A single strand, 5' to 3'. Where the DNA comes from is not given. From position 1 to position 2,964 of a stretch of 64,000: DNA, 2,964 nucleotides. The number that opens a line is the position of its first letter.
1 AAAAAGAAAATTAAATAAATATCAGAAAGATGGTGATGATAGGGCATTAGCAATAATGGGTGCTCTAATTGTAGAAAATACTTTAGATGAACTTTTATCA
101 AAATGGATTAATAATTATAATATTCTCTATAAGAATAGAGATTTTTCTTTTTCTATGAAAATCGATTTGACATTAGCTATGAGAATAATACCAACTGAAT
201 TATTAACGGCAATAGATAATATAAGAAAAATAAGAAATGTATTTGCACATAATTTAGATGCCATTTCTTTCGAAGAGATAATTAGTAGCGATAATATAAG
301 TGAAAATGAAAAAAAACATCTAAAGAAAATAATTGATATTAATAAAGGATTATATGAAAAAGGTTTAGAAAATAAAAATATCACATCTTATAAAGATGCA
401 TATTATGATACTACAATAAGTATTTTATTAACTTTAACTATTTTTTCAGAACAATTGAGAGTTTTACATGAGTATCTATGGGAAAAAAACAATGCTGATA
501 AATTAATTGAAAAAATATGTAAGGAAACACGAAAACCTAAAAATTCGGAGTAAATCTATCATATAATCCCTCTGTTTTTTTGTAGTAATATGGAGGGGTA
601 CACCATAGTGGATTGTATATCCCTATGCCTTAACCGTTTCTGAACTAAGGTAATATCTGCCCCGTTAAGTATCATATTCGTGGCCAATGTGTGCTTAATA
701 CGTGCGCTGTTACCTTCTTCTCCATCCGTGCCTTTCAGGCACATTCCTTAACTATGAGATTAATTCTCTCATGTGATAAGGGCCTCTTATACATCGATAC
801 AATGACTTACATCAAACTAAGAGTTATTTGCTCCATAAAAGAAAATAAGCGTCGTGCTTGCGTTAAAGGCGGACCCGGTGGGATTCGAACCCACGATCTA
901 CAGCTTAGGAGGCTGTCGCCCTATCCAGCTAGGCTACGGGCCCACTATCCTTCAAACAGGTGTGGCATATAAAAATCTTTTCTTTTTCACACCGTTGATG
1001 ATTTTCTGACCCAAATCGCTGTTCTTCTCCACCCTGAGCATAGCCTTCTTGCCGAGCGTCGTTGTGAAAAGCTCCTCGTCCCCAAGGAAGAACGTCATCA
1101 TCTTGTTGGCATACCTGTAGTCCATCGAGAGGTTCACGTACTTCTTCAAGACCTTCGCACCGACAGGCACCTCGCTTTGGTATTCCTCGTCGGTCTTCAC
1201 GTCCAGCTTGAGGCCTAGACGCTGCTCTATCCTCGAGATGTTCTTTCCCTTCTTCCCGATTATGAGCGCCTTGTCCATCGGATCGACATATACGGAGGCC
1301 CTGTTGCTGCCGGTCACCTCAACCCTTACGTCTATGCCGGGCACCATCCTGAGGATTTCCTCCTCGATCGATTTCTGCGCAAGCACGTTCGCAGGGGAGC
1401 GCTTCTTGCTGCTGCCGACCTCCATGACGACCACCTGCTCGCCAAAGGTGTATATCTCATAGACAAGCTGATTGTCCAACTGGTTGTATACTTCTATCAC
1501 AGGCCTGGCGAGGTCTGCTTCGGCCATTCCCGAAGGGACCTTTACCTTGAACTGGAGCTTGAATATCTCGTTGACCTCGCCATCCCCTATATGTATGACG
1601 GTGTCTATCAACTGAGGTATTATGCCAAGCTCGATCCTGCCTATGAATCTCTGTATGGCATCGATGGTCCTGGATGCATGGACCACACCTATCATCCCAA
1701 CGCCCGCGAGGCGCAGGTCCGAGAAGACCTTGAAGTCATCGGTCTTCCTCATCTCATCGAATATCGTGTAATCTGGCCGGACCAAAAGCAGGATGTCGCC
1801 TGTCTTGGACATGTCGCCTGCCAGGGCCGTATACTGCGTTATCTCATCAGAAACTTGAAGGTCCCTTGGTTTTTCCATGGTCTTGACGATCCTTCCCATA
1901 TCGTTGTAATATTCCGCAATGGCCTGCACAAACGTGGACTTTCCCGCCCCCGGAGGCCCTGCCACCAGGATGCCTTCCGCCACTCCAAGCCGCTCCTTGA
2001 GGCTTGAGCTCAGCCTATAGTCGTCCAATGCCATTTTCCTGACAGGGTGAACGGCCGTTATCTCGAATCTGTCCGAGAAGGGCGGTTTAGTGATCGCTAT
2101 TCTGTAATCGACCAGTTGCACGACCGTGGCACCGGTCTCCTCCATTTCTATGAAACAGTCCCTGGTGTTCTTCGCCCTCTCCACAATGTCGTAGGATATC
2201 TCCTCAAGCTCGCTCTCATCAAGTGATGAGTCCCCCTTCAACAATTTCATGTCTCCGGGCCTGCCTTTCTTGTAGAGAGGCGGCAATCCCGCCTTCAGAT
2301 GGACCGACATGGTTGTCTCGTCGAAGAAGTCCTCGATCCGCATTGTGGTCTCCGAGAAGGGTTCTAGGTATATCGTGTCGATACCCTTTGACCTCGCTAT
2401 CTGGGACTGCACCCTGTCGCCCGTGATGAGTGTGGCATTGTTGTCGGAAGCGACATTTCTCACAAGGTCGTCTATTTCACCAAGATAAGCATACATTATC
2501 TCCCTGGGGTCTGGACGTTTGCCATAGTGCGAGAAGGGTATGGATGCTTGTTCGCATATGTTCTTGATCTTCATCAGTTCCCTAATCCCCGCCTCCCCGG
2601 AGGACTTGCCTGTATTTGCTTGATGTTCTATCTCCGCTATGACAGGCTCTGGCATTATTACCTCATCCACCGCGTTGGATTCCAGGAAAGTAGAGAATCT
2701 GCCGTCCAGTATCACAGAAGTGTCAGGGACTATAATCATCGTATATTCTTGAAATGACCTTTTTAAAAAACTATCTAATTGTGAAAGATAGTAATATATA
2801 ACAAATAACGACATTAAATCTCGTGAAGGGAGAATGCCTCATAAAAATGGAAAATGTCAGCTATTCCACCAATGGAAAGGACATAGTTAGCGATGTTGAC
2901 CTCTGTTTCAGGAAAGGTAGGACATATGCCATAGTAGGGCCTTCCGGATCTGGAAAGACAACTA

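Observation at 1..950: AT-rich islet edge at tRNA-Arg(CCU): HEPN/DUF4145-like gene plus decayed tyrosine-integrase fragment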

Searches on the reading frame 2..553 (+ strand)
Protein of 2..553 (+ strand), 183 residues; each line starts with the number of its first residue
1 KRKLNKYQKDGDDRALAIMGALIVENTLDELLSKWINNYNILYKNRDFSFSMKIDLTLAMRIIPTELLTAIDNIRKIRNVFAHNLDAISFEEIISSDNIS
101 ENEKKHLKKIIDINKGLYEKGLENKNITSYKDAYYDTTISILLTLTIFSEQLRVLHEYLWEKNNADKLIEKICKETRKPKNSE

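Call 7: search_protein_families(library=pfam, proteins=[window:2-553:+], max_evalue=1)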
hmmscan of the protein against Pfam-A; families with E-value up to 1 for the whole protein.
window:2-553:+ (183 aa): 3 families
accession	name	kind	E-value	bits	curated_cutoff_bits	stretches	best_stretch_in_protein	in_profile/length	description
PF13643.11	DUF4145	-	0.00048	20.6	23.1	1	40-96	35-83/88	Domain of unknown function (DUF4145)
PF09659.15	Cas_Csm6_HEPN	-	0.0053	17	23.4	1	67-114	124-173/193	Cas_Csm6 HEPN domain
PF05365.17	UCR_UQCRX_QCR9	-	0.11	12.9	27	0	148-169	25-46/53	Ubiquinol-cytochrome C reductase, UQCRX/QCR9 like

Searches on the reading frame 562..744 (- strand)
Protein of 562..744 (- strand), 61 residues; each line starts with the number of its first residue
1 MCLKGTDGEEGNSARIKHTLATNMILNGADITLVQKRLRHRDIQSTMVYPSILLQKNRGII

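Call 19: search_protein_families(library=pfam, proteins=[window:562-744:-], max_evalue=1)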
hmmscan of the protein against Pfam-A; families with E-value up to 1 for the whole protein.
seq(61 aa): 1 family
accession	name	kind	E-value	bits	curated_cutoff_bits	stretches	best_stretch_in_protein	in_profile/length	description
PF00589.27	Phage_integrase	-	1.6e-07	31.7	27.1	1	13-49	129-165/172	Phage integrase family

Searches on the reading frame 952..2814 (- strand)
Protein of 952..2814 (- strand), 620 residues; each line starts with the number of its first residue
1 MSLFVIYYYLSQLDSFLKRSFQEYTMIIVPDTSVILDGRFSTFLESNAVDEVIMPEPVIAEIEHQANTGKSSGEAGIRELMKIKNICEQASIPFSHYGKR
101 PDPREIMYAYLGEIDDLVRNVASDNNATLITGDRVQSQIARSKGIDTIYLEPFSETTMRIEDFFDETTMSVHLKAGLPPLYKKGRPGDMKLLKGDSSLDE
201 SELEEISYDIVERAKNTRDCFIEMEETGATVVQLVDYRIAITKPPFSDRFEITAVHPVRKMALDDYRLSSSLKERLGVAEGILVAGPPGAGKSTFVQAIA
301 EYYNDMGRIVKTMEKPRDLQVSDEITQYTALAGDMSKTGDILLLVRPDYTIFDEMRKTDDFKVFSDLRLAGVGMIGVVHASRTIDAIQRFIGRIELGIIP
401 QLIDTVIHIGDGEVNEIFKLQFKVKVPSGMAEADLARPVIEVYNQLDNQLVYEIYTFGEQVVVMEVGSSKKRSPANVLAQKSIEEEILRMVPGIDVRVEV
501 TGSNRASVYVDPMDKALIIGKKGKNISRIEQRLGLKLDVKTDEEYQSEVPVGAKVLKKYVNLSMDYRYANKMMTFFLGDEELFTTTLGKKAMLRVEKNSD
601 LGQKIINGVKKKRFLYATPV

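Call 7: search_protein_families(library=pfam, proteins=[window:952-2814:-], max_evalue=1)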
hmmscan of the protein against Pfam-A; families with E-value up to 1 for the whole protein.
window:952-2814:- (620 aa): 32 families (the best 25 are shown)
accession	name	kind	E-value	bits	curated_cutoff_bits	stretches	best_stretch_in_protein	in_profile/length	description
PF00437.27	T2SSE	-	1e-06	28.1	24.9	1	282-391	145-256/370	Type II/IV secretion system protein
PF07650.23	KH_2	-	1.3e-06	28.6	22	1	481-538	4-59/78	KH domain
PF01850.27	PIN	-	5.9e-06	27.3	23.6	1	28-141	1-119/120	PIN domain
PF13191.12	AAA_16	-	0.00011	23.2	32.6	1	278-391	23-124/167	AAA ATPase domain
PF00013.35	KH_1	-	0.00019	21.6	21.5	1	512-543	8-39/66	KH domain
PF13173.12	AAA_14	-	0.00049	20.6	27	1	282-362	5-78/129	AAA domain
PF03029.23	ATP_bind_1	-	0.00062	20.1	27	1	284-312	1-29/240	Conserved hypothetical ATP binding protein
PF13555.12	AAA_29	-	0.002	18.3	27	1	280-300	22-43/61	P-loop containing region of AAA domain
PF13238.12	AAA_18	-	0.0027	18.6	29.4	1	282-326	1-44/128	AAA domain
PF03266.21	NTPase_1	-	0.0027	18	23.9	1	282-311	2-31/168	NTPase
PF03308.22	MeaB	-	0.003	17.1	23.1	1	268-310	22-64/273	Methylmalonyl Co-A mutase-associated GTPase MeaB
PF13083.13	KH_KhpA-B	-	0.0039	17.5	32.1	1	495-527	17-52/73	KhpA/KhpB, KH domain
PF00005.33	ABC_tran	-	0.0046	18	25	1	281-318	13-51/137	ABC transporter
PF00004.35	AAA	-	0.0066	17.3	21.2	1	282-304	1-23/131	ATPase family associated with various cellular activities (AAA)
PF13604.12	AAA_30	-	0.0096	16.1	27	1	283-311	22-50/191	AAA domain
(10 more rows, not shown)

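Call 8: find_encoding_contigs(protein=window:952-2814:-, flank=10000, max_places=10)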
Protein window:952-2814:- (620 aa): 2 contigs read that carry it; 1 place shown.
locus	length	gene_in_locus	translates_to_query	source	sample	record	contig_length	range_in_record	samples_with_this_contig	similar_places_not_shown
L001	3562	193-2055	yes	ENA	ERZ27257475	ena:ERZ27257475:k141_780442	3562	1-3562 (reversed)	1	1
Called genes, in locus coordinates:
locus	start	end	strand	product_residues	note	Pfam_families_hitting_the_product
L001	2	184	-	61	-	?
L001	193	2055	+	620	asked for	PF01850:PIN (faint), PF00437:T2SSE (weak), PF07650:KH_2 (weak), PF26594:KH_NusA_2nd (weak)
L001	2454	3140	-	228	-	-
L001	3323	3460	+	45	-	PF07295:DUF1451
